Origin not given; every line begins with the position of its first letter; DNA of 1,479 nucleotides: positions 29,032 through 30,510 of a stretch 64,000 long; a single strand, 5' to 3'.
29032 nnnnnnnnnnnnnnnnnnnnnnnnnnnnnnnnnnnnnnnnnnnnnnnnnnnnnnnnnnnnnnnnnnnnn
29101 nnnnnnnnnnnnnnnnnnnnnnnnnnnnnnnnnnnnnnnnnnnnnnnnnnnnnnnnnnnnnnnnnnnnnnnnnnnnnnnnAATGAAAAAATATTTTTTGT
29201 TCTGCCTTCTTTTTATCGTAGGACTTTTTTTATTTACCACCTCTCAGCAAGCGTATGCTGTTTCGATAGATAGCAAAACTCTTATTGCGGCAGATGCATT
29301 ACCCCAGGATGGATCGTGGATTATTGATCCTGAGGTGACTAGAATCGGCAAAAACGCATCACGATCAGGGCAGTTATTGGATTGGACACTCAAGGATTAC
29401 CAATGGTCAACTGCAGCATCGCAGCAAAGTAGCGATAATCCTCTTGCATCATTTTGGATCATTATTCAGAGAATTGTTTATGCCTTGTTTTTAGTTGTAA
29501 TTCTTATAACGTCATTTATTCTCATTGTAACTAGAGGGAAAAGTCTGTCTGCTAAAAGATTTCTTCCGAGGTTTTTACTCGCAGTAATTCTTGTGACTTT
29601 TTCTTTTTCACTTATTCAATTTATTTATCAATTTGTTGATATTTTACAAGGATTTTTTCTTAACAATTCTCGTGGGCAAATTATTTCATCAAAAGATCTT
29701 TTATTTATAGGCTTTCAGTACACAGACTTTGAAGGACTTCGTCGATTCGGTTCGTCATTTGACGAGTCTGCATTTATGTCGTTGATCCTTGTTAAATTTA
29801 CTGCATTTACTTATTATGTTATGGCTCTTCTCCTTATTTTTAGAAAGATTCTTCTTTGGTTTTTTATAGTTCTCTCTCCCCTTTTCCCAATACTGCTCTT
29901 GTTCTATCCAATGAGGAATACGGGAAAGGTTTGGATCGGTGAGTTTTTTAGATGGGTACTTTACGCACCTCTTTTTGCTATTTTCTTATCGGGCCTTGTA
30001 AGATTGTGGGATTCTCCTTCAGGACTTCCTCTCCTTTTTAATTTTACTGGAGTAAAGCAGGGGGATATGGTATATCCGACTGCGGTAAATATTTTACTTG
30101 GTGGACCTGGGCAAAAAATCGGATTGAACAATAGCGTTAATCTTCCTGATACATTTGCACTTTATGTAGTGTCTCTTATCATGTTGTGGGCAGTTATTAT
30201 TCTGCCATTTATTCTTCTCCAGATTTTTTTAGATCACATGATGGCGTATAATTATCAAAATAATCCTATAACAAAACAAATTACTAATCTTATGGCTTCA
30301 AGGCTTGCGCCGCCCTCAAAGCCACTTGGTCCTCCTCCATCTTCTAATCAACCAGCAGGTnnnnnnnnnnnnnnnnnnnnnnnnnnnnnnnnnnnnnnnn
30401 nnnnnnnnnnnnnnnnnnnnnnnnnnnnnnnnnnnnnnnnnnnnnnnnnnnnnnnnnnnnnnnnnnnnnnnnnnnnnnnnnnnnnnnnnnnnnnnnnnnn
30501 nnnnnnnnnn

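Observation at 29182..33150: Giant polytopic protein with VirB6/TrbL-like N-domain and a long extracytoplasmic modular C-terminal region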

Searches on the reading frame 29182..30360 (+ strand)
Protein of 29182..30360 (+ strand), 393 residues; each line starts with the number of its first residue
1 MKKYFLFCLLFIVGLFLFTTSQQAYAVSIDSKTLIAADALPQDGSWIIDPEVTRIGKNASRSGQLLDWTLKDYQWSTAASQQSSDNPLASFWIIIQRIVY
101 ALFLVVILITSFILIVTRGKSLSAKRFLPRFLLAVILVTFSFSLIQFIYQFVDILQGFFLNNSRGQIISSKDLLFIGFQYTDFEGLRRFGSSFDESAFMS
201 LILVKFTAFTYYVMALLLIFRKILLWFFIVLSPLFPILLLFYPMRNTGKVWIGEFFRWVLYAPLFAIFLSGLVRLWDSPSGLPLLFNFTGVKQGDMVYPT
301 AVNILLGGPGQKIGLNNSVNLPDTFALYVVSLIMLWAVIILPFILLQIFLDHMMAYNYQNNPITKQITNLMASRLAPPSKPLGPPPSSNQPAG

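Call 10: search_protein_families(library=pfam, proteins=[window:29182-30360:+], max_evalue=10)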
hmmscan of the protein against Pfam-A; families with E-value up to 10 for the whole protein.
window:29182-30360:+ (393 aa): 0 families

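Call 21: search_solved_structures(query=A1, max_evalue=10, show_alignments=3)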
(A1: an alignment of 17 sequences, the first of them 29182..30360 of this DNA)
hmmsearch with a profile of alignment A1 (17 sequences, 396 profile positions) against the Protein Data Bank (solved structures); distinct sequences matched with E-value up to 10: 1.
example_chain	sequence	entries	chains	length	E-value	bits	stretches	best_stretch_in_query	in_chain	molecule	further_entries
9uzo_D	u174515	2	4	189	0.3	13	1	198-255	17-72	Protein OPG107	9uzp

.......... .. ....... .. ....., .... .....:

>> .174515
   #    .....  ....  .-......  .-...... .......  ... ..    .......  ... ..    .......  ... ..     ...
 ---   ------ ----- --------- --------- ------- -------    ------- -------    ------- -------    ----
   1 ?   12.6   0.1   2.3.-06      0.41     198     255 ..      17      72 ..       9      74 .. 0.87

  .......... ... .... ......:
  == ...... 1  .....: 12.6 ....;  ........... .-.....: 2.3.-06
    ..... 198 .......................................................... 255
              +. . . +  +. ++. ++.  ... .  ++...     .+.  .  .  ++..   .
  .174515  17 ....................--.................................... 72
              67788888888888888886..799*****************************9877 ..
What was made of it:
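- A 17-sequence profile of the N-domain finds no VirB6 in PDB sequences (call 21).
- Tried and rejected: A 17-sequence N-domain profile against PDB sequences gave only a chance hit at E 0.3 (call 21).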

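Call 31: predict_structure(alignment_id=A1)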
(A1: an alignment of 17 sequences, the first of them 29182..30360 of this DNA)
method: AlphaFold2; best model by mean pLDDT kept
length: 393 residues; sequences in the alignment: 17
mean_pLDDT: 65.6   pTM: 0.59
mean pLDDT of the five models: 65.6, 61.3, 48.1, 47.1, 46.7
residues with pLDDT >= 90: 0; 70-90: 176; 50-70: 141; < 50: 76
segments of 3 or more residues with pLDDT < 50: 23-38, 75-82, 281-315, 376-378, 380-387, 389-393
pLDDT, mean of each block of 10 residues (from residue 1): 77 77 42 42 67 74 76 51 55 71 79 77 73 75 72 66 67 62 65 70 81 84 72 67 67 74 78 68 41 37 45 51 69 83 82 67 64 52 47 42
secondary structure, 60 per line:
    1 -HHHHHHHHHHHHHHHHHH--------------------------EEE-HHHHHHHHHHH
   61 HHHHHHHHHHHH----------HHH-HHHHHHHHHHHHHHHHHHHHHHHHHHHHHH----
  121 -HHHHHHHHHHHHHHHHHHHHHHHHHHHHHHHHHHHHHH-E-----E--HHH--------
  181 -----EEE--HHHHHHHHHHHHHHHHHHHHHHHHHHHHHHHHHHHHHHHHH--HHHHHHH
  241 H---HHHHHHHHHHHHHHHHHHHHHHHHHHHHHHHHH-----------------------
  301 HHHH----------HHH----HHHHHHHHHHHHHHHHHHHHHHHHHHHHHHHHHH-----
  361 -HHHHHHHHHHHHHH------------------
elements in order: H2-19 E46-48 H50-72 H87-116 H122-159 E186-188 H191-231 H234-241 H245-277 H301-304 H322-355 H362-375
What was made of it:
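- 29440..29658 (+): TM1-TM2 helical hairpin (residues 87-159) with a short K/R-rich cytoplasmic turn. It corresponds to TrwI alpha1/alpha2, the VirB2-recruitment site in R388. AF2 helices 87-116 and 122-159 (call 31).
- On TrbL/VirB6: The model is of moderate quality, pLDDT 65.6 (call 31).
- AF2 model: pLDDT 65.6, pTM 0.59 (call 31).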

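Call 36: search_protein_representatives(protein=window:29182-30360:+)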
Query: 393 residues. Proteins with E-value up to 0.001 (for the whole library): 1197; up to 1e-10: 315; up to 1e-30: 235. The best 150 are listed.
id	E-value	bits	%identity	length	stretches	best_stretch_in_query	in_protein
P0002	2.0e-214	728.5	84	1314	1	1-392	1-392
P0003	1.4e-184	630.3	76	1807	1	5-387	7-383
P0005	2.8e-165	566.8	69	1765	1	1-386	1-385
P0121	5.9e-161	552.5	69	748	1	29-390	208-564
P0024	6.6e-159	545.8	67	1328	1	2-386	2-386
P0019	1.4e-150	518.4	70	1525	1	38-384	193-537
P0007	1.6e-147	508.3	64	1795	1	24-389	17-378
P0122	7.5e-128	443.6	57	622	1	7-392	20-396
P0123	2.6e-125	435.2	57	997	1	5-387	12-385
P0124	3.4e-125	434.8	58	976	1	1-391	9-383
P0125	1.4e-123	429.5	59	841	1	40-388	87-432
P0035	6.5e-123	427.3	58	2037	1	43-387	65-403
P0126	9.5e-123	426.8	55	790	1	11-393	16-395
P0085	2.9e-122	425.2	59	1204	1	38-393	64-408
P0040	1.7e-121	422.6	59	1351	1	37-388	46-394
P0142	7.7e-114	397.4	54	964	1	31-387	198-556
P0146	4.0e-113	395.1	53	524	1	1-387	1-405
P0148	5.1e-113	394.7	53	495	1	6-393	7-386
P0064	5.4e-108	378.2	56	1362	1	38-387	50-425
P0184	7.7e-99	348.1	49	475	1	35-393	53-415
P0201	6.7e-93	328.5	46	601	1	5-360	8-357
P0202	7.1e-93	328.4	48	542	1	4-370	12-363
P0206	7.3e-92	325.1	47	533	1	8-393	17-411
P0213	1.6e-82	294.4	46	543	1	42-363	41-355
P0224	1.2e-65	238.8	40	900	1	4-389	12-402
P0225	1.5e-65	238.5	42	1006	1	45-384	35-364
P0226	3.2e-65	237.4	42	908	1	21-391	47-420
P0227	6.3e-64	233.1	40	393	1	3-363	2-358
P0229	4.0e-63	230.5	41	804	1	31-391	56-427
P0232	1.1e-59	219.1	40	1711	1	5-385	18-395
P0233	1.2e-57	212.5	36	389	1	41-368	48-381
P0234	3.1e-57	211.1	40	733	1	40-381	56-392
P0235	4.5e-57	210.6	37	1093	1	44-367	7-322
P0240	2.1e-55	205.1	38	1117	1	44-388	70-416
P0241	2.6e-55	204.8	38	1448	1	45-393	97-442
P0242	1.2e-54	202.6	40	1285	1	39-384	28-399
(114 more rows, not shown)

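Call 39: search_protein_families(library=pfam, alignment_id=A2, max_evalue=0.01)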
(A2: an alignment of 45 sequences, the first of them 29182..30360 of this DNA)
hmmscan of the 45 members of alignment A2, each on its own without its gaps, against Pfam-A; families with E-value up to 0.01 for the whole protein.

A. member 1, window:29182-30360:+ (393 aa): 0 families

B. families by the number of members that match (of 45 scanned): 20 families
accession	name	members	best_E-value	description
PF04610.19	TrbL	9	9.2e-06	TrbL/VirB6 plasmid conjugal transfer protein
PF00216.26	Bac_DNA_binding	2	1.6e-09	Bacterial DNA-binding protein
PF09339.16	HTH_IclR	2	3.3e-05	IclR helix-turn-helix domain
PF01978.25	TrmB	2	5.8e-05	Sugar-specific transcriptional regulator TrmB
PF18289.6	HU-CCDC81_euk_2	2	0.0015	CCDC81 eukaryotic HU domain 2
PF18291.6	HU-HIG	1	1.4e-06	HU domain fused to wHTH, Ig, or Glycine-rich motif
PF04545.22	Sigma70_r4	1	1e-05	Sigma-70, region 4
PF08221.17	HTH_9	1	1.4e-05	RNA polymerase III subunit RPC82 helix-turn-helix domain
PF24225.1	DUF7441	1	0.00012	Domain of unknown function (DUF7441)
PF16101.10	PRIMA1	1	0.00016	Proline-rich membrane anchor 1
PF13730.12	HTH_36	1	0.00048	Helix-turn-helix domain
PF13443.12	HTH_26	1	0.00081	Cro/C1-type HTH DNA-binding domain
PF02796.21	HTH_7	1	0.001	Helix-turn-helix domain of resolvase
PF13545.12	HTH_Crp_2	1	0.0011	Crp-like helix-turn-helix domain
PF21672.2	COMM_HN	1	0.0023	COMMD2-7/10, HN domain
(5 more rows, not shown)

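Call 49: find_encoding_contigs(protein=P0233, flank=10000, max_places=2)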
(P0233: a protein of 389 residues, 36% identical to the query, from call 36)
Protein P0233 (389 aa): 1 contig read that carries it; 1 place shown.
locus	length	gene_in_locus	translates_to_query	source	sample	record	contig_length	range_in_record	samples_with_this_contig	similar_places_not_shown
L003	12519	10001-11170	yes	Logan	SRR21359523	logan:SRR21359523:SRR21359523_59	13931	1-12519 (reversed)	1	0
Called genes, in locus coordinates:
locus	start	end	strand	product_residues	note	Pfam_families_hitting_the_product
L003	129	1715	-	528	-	PF00128:Alpha-amylase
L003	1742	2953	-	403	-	PF13439:Glyco_transf_4 (faint), PF00534:Glycos_transf_1, PF13692:Glyco_trans_1_4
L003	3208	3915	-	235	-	PF01551:Peptidase_M23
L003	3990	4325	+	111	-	-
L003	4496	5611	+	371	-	-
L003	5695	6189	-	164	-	PF06736:TMEM175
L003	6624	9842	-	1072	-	PF01339:CheB_methylest, PF03705:CheR_N, PF01739:CheR, PF08448:PAS_4 (faint), PF13426:PAS_9 (faint), PF00512:HisKA, PF02518:HATPase_c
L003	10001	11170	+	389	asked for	-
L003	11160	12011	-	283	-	-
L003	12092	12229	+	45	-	-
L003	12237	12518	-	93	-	?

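Call 50: find_encoding_contigs(protein=P0227, flank=10000, max_places=2)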
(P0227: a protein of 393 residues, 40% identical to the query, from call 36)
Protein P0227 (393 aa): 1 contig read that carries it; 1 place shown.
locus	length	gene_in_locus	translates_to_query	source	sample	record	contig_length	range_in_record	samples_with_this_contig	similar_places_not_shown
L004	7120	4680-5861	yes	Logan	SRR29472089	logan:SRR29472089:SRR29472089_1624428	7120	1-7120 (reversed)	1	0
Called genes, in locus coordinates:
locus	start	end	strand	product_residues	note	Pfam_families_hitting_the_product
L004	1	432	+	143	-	?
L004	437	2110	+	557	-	PF22148:Fervidolysin_NPro-like, PF00082:Peptidase_S8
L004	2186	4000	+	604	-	PF13522:GATase_6, PF13537:GATase_7, PF01380:SIS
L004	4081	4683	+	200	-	-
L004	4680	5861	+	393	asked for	-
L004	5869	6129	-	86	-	-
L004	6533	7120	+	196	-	?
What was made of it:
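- Tried and rejected: Short family members (P0233, P0227) had uninformative neighbourhoods (calls 49, 50).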

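Call 61: search_protein_families(library=pfam, proteins=[P0229, P0224, P0226, P0225, P0241, P0232, P0240, P0242, P0234], max_evalue=0.01)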
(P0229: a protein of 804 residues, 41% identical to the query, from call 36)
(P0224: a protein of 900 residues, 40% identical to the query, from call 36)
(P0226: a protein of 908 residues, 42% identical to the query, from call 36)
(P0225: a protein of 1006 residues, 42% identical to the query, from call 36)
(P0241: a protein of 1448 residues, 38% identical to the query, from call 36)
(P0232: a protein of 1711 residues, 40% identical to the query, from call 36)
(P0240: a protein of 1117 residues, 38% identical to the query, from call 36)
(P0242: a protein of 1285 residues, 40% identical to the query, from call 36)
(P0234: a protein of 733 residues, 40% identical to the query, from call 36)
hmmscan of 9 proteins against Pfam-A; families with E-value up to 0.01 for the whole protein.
P0229 (804 aa): 0 families

P0224 (900 aa): 2 families
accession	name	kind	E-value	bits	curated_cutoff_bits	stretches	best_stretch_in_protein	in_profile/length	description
PF13545.12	HTH_Crp_2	-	0.0011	19.3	27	0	677-717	25-65/70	Crp-like helix-turn-helix domain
PF10180.14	WKF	-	0.0034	17.6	25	0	644-683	23-62/63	WKF domain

P0226 (908 aa): 0 families

P0225 (1006 aa): 1 family
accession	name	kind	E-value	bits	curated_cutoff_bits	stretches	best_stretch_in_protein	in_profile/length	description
PF16101.10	PRIMA1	-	0.00016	21.9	38.6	1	309-400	5-99/158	Proline-rich membrane anchor 1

P0241 (1448 aa): 1 family
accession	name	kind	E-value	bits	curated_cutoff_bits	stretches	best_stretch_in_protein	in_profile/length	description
PF21672.2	COMM_HN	-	0.0023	18.9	23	0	582-629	16-64/103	COMMD2-7/10, HN domain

P0232 (1711 aa): 6 families
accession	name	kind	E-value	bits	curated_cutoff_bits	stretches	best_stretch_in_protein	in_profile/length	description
PF04545.22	Sigma70_r4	-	1e-05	25.4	24.1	0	929-946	24-41/50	Sigma-70, region 4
PF09339.16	HTH_IclR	-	3.3e-05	24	22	0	1464-1485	21-42/52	IclR helix-turn-helix domain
PF01978.25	TrmB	-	5.8e-05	23.3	25.6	0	555-583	17-45/68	Sugar-specific transcriptional regulator TrmB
PF24225.1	DUF7441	-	0.00012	22.4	27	0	1530-1563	31-66/68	Domain of unknown function (DUF7441)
PF13730.12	HTH_36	-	0.00048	20.3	25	0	1464-1485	28-49/55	Helix-turn-helix domain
PF08279.18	HTH_11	-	0.0085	16.4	25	0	69-101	1-33/55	HTH domain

P0240 (1117 aa): 3 families
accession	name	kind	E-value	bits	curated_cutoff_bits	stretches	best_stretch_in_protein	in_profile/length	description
PF00216.26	Bac_DNA_binding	-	1.6e-09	38.3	22.4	0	645-677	2-34/90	Bacterial DNA-binding protein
PF08221.17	HTH_9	-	1.4e-05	25.5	23.4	0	579-608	25-54/62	RNA polymerase III subunit RPC82 helix-turn-helix domain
PF01978.25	TrmB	-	0.0088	16.3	25.6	0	652-673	27-48/68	Sugar-specific transcriptional regulator TrmB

P0242 (1285 aa): 8 families
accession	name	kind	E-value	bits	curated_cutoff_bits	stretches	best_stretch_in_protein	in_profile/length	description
PF18291.6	HU-HIG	-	1.4e-06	28.8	26.2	0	617-667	15-65/125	HU domain fused to wHTH, Ig, or Glycine-rich motif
PF00216.26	Bac_DNA_binding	-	0.00014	22.5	22.4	0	1008-1037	3-32/90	Bacterial DNA-binding protein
PF09339.16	HTH_IclR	-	0.00028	21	22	0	537-557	22-42/52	IclR helix-turn-helix domain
PF13443.12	HTH_26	-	0.00081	20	22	0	939-967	18-47/63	Cro/C1-type HTH DNA-binding domain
PF02796.21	HTH_7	-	0.001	19.6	23.8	0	70-82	27-39/45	Helix-turn-helix domain of resolvase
PF13542.12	HTH_Tnp_ISL3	-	0.0028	17.5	27.4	0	535-555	28-48/51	Helix-turn-helix domain of transposase family ISL3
PF17782.7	DprA_WH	-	0.0048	17.4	22.9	0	535-557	27-49/61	DprA winged helix domain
PF18289.6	HU-CCDC81_euk_2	-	0.005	17.3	26.1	0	685-710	9-34/75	CCDC81 eukaryotic HU domain 2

P0234 (733 aa): 0 families

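Call 76: find_related_loci(query=A1, collection=genome_contigs, flank=10000)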
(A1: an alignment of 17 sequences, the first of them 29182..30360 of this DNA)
Query A1 (393 aa) in genome_contigs; peptide patterns used: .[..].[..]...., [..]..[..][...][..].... (x = any residue, [..] = any of these).
167 stretches matched a pattern; 130 encode a relative of the query (tblastn E <= 1e-3); the best 80 are kept; 80 distinct loci.
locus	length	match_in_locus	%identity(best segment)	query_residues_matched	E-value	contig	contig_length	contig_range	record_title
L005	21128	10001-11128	68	1-384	1e-163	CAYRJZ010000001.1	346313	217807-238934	MAG TPA_asm: uncultured Gammaproteobacteria bacterium isolate SRP170004_co1_576 genome assembly, contig: NODE_25_length_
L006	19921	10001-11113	69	1-374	4e-163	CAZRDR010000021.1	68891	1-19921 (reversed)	MAG TPA_asm: uncultured Gammaproteobacteria bacterium isolate SRP135725_co2_727 genome assembly, contig: k141_4576658, w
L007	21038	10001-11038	72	37-384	4e-162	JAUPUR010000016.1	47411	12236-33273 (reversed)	MAG: Patescibacteria group bacterium isolate erpe_2018_sw_18hr_WHONDRS-SW48-000091_B_bin.71 scaffold_55176, whole genome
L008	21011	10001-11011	72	35-374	3e-156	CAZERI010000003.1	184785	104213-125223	MAG TPA_asm: uncultured Gammaproteobacteria bacterium isolate SRP278252_co1_729 genome assembly, contig: NODE_56_length_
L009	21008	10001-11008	70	36-374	6e-151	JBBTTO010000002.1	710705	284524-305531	MAG: Patescibacteria group bacterium isolate H52-bin062_1 H52_bin062_1_000000000002, whole genome shotgun sequence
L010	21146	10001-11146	54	2-393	5e-131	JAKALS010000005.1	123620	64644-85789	MAG: bacterium isolate WY5.bin132 NODE_219_length_123620_cov_6.550169, whole genome shotgun sequence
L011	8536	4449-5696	51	1-393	2e-130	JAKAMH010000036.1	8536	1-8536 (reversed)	MAG: bacterium isolate WY5.bin164 NODE_15198_length_8536_cov_1.132477, whole genome shotgun sequence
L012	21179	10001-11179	52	1-393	1e-129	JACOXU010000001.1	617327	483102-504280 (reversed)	MAG: Candidatus Levyibacteriota bacterium isolate NC_groundwater_161_Ag_S-0.1um_37_19 S4_GD2017_2_S1_scaffold_10, whole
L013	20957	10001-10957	59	43-367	8e-130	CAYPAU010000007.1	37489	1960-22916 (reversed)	MAG TPA_asm: uncultured Gammaproteobacteria bacterium isolate SRP269290_co3_1059 genome assembly, contig: NODE_922_lengt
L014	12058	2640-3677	57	41-373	8e-129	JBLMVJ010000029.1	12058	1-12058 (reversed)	MAG: Candidatus Levyibacteriota bacterium isolate MAG318 PRJNA960887_bin9_renamed_28, whole genome shotgun sequence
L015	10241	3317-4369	57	40-393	5e-129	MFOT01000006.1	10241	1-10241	MAG: Candidatus Levybacteria bacterium RIFCSPLOWO2_01_FULL_38_21 rifcsplowo2_01_scaffold_16734, whole genome shotgun seq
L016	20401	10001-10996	58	39-371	2e-127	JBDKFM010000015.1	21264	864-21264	MAG: Candidatus Parcubacteria bacterium isolate farmington_2019_sw_WHONDRS-S19S_0053_A_bin.46 scaffold_0000675, whole ge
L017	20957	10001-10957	58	43-367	5e-127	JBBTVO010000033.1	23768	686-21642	MAG: Patescibacteria group bacterium isolate H51-bin110_1 H51_bin110_1_000000000033, whole genome shotgun sequence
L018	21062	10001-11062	56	40-393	7e-127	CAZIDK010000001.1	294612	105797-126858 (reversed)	MAG TPA_asm: uncultured Gammaproteobacteria bacterium isolate SRP302447_co4_23 genome assembly, contig: NODE_116_length_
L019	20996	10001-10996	59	43-361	2e-126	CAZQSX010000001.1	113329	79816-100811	MAG TPA_asm: uncultured Gammaproteobacteria bacterium isolate SRP342105_co2_380 genome assembly, contig: NODE_131_length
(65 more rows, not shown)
